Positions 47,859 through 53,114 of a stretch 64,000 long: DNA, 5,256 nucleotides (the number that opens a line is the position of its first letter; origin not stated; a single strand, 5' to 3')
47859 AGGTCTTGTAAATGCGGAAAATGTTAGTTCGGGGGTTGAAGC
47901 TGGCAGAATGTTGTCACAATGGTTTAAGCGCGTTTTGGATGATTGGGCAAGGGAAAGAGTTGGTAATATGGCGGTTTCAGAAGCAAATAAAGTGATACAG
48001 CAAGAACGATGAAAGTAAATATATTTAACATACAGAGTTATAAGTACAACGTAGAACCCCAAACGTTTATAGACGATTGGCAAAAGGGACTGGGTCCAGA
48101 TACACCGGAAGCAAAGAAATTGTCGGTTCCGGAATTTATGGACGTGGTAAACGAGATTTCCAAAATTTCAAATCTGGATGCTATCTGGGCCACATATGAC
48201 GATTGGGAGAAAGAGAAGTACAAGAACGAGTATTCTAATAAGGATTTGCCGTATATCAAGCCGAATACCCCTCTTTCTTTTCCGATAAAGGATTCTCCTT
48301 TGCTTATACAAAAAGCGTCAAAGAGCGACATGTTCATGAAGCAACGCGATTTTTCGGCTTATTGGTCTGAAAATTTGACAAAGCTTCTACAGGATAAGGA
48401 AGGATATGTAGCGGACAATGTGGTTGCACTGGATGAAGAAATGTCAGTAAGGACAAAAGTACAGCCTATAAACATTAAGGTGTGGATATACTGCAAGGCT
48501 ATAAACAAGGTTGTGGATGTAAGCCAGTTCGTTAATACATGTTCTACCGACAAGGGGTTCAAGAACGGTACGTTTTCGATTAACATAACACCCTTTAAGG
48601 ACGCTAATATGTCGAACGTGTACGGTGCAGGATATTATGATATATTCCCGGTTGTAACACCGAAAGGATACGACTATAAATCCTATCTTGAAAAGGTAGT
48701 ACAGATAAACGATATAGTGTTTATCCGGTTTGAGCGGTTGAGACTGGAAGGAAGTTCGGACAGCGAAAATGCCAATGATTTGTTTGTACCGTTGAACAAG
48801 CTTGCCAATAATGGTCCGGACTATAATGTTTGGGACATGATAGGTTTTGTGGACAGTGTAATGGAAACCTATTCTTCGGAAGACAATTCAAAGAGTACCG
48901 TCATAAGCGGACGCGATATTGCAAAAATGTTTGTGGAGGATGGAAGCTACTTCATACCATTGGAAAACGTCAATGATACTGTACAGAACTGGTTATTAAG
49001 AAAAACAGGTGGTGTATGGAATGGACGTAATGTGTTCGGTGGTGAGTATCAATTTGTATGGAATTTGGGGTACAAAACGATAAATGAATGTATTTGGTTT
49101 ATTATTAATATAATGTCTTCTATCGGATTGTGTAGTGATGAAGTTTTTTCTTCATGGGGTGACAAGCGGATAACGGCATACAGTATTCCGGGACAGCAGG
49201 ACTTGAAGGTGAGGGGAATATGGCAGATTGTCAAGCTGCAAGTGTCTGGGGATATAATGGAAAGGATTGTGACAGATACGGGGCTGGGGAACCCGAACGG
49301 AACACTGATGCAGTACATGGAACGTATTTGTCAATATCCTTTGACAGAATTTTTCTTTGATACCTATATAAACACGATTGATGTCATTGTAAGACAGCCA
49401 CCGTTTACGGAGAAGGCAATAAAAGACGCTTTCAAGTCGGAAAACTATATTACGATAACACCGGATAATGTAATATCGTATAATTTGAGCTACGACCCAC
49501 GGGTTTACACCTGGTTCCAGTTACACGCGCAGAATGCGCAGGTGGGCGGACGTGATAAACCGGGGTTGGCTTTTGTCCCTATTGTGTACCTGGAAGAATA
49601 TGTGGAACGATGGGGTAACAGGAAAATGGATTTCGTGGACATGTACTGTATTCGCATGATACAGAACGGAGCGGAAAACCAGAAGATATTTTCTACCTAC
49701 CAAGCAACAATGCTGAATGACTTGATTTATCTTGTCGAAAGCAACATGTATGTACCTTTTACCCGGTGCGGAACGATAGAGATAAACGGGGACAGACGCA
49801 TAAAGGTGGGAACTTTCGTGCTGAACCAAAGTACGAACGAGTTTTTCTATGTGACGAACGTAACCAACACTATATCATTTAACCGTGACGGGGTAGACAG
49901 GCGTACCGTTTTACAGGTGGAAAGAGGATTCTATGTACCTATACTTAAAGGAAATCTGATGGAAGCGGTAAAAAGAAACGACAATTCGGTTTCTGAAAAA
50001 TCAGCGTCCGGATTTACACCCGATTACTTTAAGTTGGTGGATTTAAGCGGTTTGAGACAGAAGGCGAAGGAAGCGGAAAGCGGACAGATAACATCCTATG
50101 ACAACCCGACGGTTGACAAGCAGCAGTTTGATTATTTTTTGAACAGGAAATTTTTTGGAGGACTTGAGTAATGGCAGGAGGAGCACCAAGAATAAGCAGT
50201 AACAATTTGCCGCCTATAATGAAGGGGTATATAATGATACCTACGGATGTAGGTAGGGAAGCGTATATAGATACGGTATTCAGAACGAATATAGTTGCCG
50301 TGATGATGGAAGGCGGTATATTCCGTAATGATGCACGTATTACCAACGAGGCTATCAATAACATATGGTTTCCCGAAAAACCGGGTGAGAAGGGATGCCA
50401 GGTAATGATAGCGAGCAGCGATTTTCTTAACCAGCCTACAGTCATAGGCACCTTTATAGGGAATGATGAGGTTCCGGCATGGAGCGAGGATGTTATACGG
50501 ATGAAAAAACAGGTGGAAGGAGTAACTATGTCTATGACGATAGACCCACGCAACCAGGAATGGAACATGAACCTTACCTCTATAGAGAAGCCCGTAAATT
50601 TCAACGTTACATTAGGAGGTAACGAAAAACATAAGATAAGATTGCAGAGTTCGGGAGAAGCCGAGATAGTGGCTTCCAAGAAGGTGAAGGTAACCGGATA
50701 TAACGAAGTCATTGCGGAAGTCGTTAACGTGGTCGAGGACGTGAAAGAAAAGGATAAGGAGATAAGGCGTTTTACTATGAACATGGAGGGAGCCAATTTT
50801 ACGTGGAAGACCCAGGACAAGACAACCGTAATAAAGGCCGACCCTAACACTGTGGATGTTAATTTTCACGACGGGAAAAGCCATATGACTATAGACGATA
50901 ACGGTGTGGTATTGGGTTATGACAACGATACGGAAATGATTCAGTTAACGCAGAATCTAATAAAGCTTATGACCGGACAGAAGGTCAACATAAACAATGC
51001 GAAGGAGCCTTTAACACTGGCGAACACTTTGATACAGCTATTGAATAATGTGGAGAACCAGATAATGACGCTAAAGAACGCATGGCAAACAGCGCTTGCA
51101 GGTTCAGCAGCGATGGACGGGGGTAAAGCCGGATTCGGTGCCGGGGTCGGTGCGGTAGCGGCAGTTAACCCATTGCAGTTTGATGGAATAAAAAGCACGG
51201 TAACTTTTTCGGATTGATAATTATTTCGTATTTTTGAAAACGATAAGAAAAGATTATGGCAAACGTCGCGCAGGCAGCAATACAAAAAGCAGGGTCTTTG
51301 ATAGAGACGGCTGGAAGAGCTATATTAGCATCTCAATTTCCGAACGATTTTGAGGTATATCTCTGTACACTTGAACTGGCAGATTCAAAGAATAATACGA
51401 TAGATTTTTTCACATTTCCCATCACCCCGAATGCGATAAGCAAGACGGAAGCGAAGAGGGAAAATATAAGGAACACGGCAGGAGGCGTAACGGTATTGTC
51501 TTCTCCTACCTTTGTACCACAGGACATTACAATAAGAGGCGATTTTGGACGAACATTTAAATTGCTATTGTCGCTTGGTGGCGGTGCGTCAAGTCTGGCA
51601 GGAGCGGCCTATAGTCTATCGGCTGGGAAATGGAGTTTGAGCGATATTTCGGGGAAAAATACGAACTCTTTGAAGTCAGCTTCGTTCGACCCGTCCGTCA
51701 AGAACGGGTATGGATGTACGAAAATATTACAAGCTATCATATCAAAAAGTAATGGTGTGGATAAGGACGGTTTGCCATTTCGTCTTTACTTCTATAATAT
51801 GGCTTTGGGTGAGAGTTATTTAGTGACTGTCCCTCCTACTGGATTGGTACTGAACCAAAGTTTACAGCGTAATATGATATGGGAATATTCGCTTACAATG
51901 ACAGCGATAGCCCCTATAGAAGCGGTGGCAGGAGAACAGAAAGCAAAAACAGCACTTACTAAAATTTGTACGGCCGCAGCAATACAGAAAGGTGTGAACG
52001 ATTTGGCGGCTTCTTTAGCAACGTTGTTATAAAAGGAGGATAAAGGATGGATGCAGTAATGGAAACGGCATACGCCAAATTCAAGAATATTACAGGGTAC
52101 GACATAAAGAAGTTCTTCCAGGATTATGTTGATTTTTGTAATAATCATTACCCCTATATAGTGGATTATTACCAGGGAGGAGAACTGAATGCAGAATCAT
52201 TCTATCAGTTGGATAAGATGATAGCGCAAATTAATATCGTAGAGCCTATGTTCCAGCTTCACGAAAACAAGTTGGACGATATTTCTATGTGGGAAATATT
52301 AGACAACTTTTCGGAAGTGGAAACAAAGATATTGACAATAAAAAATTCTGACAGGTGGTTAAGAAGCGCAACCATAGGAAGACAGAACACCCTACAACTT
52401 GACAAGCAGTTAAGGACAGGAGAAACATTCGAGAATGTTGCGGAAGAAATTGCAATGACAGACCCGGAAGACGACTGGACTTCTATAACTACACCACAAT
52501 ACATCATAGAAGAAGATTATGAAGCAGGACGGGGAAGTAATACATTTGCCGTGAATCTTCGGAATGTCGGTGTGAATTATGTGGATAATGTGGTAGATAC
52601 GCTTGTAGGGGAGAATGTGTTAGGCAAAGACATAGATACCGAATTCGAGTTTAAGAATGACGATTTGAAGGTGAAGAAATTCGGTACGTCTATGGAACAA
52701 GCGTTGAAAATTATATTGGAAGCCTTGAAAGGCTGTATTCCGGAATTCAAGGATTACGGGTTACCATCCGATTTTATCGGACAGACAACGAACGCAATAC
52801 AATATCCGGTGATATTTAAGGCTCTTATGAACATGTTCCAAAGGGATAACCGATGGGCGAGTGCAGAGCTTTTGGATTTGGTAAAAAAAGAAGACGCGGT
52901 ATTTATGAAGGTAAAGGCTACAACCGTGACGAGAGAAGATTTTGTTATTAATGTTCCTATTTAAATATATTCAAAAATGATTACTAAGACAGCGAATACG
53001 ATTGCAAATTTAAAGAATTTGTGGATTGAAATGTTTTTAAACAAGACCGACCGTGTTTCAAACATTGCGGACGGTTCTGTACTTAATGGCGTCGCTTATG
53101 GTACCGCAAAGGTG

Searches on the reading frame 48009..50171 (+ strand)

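Call 58: search_protein_families(library=phrogs, proteins=[window:48009-50171:+], max_evalue=0.001)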
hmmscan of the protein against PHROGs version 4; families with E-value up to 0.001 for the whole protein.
window:48009-50171:+ (720 aa): 1 family
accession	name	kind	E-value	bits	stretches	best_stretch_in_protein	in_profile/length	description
phrog_1015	-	tail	1.7e-13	51.1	1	269-558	90-344/795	tail protein with lysin activity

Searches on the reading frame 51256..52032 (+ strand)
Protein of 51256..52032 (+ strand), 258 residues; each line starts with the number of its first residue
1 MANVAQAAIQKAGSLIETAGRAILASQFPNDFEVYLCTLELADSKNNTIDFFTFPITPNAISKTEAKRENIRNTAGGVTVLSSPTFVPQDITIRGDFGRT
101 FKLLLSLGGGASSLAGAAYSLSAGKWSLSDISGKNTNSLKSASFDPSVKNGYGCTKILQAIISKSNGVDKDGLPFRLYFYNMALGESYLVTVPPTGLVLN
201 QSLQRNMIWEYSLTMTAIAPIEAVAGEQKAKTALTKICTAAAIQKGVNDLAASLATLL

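Call 58: search_protein_families(library=phrogs, proteins=[window:51256-52032:+], max_evalue=0.001)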
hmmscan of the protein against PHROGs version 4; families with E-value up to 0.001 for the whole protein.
window:51256-52032:+ (258 aa): 1 family
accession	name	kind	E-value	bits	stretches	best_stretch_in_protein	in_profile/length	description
phrog_1011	-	head and packaging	3.4e-09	37.8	1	158-225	91-160/361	virion structural protein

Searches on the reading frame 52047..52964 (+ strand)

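Call 58: search_protein_families(library=phrogs, proteins=[window:52047-52964:+], max_evalue=0.001)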
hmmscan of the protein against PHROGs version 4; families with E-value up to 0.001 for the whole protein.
window:52047-52964:+ (305 aa): 2 families
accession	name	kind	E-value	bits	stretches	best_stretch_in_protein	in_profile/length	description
phrog_4033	-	unknown function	0.0004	19.8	1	223-302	551-629/630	-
phrog_975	-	tail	0.00047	20.3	0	200-298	118-220/238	baseplate protein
